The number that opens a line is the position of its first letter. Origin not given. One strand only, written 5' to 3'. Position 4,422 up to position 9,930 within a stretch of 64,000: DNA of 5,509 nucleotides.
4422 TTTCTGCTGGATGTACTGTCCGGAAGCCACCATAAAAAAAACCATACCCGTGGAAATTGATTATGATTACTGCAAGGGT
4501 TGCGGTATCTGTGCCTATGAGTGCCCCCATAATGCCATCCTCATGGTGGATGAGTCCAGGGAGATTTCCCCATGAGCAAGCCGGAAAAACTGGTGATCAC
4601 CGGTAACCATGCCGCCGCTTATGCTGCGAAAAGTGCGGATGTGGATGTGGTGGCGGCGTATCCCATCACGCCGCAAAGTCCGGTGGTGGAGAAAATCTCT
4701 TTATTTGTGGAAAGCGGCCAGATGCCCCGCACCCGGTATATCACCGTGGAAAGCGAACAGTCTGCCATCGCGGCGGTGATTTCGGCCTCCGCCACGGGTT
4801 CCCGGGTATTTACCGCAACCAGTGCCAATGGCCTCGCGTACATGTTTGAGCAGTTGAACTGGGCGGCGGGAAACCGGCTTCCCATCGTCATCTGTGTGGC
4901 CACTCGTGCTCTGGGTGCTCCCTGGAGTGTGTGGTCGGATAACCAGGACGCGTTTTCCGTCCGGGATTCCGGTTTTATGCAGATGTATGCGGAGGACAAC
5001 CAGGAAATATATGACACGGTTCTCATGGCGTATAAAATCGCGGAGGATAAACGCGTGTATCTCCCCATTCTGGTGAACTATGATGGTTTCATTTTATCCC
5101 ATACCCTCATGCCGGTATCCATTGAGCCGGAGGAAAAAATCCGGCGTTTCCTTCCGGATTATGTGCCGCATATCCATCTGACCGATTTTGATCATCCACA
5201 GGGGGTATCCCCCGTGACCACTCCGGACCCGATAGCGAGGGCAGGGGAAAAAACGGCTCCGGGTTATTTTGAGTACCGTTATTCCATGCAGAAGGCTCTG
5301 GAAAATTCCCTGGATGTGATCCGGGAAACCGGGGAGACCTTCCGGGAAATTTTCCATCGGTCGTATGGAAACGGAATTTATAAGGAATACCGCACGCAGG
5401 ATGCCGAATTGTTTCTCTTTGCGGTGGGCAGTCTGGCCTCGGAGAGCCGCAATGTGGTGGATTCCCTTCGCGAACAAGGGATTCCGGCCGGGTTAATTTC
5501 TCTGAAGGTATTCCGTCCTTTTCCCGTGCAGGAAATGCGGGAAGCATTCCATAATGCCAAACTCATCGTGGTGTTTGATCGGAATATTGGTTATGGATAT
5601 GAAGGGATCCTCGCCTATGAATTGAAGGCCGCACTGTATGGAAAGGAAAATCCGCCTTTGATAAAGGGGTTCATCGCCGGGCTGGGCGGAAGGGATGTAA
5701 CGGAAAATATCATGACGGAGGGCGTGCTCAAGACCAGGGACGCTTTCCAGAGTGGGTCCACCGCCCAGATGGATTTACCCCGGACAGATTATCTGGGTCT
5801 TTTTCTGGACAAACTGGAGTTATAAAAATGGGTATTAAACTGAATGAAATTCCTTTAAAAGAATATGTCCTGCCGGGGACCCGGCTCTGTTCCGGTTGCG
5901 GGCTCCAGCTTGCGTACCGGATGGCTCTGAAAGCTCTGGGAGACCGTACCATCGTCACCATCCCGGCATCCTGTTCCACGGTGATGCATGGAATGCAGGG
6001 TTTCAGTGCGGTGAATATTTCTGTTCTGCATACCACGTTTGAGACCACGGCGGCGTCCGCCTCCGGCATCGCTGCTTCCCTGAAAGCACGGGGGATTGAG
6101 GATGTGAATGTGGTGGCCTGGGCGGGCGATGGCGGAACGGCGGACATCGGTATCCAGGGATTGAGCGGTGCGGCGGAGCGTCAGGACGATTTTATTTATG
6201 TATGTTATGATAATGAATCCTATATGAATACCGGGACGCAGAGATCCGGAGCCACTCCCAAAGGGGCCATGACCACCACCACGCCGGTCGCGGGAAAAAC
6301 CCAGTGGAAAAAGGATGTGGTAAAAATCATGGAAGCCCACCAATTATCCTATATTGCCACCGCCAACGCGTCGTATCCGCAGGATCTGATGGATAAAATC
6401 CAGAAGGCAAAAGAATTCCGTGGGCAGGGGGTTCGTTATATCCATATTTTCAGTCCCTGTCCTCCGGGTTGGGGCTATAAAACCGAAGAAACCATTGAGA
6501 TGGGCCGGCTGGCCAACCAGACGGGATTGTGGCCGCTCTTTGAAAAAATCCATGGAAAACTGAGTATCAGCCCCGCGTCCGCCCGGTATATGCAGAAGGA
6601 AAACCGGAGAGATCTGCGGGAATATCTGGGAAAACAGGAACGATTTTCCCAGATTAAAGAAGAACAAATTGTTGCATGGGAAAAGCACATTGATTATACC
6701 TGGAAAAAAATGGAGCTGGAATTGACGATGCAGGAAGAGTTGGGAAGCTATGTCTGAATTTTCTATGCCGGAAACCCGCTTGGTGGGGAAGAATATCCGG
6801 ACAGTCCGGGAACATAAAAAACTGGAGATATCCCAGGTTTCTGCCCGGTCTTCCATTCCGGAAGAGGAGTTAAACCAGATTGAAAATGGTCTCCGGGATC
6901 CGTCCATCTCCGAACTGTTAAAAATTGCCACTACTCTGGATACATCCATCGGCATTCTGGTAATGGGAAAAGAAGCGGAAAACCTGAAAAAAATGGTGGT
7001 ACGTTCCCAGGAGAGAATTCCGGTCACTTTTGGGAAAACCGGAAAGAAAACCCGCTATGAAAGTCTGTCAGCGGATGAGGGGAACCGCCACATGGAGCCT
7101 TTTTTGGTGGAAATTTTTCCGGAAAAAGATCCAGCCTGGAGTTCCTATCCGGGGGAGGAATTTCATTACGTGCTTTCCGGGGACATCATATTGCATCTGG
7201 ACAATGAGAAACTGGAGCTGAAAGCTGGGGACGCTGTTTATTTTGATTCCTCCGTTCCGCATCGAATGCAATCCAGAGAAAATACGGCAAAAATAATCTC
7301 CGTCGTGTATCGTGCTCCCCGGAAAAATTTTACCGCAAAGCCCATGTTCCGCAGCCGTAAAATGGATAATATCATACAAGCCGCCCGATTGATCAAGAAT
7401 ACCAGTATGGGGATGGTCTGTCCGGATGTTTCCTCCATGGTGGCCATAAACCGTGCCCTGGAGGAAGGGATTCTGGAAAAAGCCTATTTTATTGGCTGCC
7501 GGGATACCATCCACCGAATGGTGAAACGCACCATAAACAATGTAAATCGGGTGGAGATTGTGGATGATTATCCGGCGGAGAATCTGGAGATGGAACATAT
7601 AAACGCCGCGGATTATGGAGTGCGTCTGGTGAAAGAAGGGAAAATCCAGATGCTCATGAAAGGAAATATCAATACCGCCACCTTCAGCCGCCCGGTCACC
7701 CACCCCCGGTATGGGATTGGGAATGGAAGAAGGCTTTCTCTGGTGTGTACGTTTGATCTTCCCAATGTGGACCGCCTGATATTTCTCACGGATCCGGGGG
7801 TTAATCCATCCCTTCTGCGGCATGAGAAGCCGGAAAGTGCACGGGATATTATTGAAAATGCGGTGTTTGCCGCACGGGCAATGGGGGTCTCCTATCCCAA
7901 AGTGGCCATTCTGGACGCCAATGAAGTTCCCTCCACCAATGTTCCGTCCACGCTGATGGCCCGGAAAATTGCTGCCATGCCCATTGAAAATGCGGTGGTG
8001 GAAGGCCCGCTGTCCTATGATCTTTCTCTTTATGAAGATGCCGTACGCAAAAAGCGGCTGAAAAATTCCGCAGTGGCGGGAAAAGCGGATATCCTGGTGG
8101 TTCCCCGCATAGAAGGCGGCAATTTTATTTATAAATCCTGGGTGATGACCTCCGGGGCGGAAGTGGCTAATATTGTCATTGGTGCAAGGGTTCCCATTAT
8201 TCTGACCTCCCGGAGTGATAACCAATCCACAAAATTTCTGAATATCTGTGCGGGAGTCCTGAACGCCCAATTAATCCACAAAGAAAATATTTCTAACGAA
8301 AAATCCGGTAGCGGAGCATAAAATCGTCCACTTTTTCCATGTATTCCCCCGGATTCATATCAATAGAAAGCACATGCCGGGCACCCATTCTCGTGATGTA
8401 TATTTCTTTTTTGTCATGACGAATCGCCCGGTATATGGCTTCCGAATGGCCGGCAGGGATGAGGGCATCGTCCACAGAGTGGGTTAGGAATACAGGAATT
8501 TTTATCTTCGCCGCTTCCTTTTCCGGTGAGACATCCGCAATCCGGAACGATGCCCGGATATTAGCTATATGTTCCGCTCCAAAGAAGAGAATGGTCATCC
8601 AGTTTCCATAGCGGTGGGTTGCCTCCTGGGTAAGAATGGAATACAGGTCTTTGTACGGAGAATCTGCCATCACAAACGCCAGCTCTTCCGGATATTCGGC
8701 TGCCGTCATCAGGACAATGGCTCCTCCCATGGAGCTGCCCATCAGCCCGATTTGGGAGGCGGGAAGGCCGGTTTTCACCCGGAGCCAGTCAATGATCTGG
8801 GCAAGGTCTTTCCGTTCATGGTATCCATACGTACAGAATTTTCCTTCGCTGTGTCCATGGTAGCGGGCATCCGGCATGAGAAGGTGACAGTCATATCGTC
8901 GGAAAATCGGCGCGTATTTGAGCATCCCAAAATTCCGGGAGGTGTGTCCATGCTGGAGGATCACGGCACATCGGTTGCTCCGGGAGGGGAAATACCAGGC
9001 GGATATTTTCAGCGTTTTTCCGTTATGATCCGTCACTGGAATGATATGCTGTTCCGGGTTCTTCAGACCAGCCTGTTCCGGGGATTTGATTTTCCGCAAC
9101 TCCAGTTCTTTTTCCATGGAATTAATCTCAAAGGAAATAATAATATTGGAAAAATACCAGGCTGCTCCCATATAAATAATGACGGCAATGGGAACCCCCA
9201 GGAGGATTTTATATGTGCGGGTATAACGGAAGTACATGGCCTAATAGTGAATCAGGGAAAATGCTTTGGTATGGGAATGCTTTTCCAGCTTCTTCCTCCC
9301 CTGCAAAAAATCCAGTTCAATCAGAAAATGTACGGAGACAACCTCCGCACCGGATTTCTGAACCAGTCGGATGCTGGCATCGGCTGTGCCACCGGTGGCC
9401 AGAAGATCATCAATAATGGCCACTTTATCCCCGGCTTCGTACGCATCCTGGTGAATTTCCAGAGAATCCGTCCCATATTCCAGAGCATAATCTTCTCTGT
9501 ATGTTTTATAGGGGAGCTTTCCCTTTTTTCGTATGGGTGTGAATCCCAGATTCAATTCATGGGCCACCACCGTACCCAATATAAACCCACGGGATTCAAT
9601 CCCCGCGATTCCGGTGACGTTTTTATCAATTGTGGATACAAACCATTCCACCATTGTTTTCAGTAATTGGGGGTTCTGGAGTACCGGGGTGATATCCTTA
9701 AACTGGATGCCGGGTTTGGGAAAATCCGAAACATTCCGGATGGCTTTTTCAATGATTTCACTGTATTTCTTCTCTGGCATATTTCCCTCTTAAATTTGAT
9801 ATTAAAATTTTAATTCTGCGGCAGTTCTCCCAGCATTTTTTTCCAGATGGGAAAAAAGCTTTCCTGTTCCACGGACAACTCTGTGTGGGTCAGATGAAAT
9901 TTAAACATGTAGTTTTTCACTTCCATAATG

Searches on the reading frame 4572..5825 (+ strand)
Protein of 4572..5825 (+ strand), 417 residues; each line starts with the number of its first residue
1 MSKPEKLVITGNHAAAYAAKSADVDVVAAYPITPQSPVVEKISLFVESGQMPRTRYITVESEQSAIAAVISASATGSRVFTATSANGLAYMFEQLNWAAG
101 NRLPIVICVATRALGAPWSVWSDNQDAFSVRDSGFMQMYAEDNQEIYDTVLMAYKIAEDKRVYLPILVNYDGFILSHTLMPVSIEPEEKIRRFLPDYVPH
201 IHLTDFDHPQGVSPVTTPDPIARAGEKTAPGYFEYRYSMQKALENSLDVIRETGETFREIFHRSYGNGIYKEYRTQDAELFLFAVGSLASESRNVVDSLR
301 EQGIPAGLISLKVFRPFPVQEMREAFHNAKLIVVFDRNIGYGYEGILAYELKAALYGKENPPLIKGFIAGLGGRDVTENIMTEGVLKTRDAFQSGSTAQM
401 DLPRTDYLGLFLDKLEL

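Call 21: find_related_loci(query=window:4572-5825:+, collection=genome_contigs, flank=10000)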
Query window:4572-5825:+ (417 aa) in genome_contigs; peptide patterns used: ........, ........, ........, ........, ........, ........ (x = any residue, [..] = any of these).
126 stretches matched a pattern; 61 encode a relative of the query (tblastn E <= 1e-3); 60 distinct loci.
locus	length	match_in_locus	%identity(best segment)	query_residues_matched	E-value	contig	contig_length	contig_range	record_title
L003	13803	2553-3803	97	1-417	0e+0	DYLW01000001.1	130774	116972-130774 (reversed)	MAG TPA_asm: Leptospira biflexa isolate SulCav_AS07-7_3_45_27 SulCav_AS07_7_60_length_130774_cov_14_495345, whole genome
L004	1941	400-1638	64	5-415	0e+0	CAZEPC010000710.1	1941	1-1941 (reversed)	MAG TPA_asm: uncultured archaeon isolate binchicken_co13_463 genome assembly, contig: NODE_119541_length_1941_cov_4.8510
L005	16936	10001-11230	60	2-417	1e-166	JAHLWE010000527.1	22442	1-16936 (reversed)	MAG: Promethearchaeota archaeon isolate 2R3_4 k141_104999, whole genome shotgun sequence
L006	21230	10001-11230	60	2-417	4e-166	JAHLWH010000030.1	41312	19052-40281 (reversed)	MAG: Promethearchaeota archaeon isolate 6H3_1 k141_11768, whole genome shotgun sequence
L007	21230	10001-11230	59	2-417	2e-165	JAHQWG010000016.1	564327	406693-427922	MAG: Promethearchaeia archaeon isolate ABR01 NODE_2_length_564327_cov_19, whole genome shotgun sequence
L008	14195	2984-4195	58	8-417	6e-164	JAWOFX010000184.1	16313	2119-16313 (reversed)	MAG: Promethearchaeia archaeon isolate BLK6-3.bin.141 k191_2871489, whole genome shotgun sequence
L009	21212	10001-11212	58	8-417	3e-161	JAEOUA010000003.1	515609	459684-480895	MAG: Promethearchaeota archaeon isolate YT6_002 k127_12779113, whole genome shotgun sequence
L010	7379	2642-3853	58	8-417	1e-161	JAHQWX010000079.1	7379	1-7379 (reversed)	MAG: Promethearchaeia archaeon isolate WORB4 WOR136_contig-100_989, whole genome shotgun sequence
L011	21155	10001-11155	61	1-387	1e-159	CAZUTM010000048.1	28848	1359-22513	MAG TPA_asm: uncultured archaeon isolate SRP278314_co2_361 genome assembly, contig: NODE_2212_length_28848_cov_6.301844,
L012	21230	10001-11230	56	2-416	5e-158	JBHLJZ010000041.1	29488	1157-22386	MAG: Candidatus Hodarchaeota archaeon isolate DZ1B.201 DZ1B.201@3605, whole genome shotgun sequence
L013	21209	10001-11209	56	8-415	1e-157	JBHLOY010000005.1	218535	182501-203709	MAG: Promethearchaeota archaeon isolate DZ3S.305 DZ3S.305@45, whole genome shotgun sequence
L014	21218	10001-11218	56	5-415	3e-157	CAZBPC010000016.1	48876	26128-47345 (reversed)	MAG TPA_asm: uncultured archaeon isolate SRP214966_co1_316 genome assembly, contig: NODE_896_length_48876_cov_15.769730,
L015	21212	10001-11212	56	8-416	1e-155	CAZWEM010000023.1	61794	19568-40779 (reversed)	MAG TPA_asm: uncultured archaeon isolate binchicken_co94_320 genome assembly, contig: NODE_533_length_61794_cov_8.180032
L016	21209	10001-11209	55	8-415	2e-155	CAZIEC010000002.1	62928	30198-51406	MAG TPA_asm: uncultured archaeon isolate binchicken_co19_559 genome assembly, contig: NODE_437_length_62928_cov_27.66313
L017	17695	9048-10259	56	8-416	3e-155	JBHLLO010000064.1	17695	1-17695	MAG: Candidatus Hermodarchaeota archaeon isolate DZ1M.51 DZ1M.51@11595, whole genome shotgun sequence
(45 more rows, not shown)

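Call 49: search_protein_families(library=padloc, proteins=[window:4572-5825:+], max_evalue=0.001)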
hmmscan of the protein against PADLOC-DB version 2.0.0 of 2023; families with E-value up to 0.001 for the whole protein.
window:4572-5825:+ (417 aa): 0 families

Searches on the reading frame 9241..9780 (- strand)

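Call 49: search_protein_families(library=padloc, proteins=[window:9241-9780:-], max_evalue=0.001)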
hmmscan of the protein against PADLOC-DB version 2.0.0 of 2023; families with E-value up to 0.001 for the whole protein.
window:9241-9780:- (179 aa): 0 families

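Call 77: search_protein_families(library=pfam, proteins=[window:9241-9780:-], max_evalue=0.5)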
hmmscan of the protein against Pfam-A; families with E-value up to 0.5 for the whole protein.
window:9241-9780:- (179 aa): 4 families
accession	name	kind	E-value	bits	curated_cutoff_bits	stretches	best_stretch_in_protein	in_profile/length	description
PF00156.33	Pribosyltran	-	3.7e-12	46.3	26.3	1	34-167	6-135/158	Phosphoribosyl transferase domain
PF14681.12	UPRTase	-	0.0047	16.9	27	1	117-167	120-170/206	Uracil phosphoribosyltransferase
PF24390.1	PRTase-CE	-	0.13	12.6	27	1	85-167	75-157/253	PRTase-CE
PF15609.12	PRTase_2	-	0.23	11.4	28.8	1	110-164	112-165/188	Phosphoribosyl transferase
